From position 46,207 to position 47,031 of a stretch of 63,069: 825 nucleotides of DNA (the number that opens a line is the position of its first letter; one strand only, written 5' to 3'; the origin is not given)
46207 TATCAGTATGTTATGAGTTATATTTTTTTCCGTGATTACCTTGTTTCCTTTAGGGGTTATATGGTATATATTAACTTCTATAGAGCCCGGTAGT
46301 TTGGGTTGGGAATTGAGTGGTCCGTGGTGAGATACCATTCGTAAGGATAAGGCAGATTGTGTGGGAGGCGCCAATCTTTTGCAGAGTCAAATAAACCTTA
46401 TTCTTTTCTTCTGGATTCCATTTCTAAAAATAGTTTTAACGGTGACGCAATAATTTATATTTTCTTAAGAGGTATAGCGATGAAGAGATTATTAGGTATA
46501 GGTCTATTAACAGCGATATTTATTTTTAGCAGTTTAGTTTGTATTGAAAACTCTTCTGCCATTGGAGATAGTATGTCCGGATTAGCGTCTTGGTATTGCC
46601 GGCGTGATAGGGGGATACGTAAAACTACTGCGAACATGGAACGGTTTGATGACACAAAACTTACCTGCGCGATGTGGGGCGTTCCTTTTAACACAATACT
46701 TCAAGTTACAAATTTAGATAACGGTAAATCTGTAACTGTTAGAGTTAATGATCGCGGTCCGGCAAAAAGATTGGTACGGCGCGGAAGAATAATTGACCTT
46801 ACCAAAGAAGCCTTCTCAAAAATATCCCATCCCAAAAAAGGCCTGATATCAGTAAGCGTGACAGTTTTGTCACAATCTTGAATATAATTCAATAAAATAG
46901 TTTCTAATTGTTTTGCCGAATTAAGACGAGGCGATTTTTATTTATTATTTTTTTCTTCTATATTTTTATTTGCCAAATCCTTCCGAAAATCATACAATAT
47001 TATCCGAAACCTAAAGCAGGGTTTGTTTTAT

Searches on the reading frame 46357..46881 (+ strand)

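Call 42: search_protein_families(library=pfam, proteins=[window:46357-46881:+], max_evalue=0.01)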
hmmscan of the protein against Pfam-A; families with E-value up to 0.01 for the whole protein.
window:46357-46881:+ (174 aa): 1 family
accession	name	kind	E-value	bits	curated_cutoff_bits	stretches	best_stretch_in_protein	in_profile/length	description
PF03330.24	DPBB_1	-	4.4e-16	59.3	28.8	1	74-167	3-82/83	Lytic transglycolase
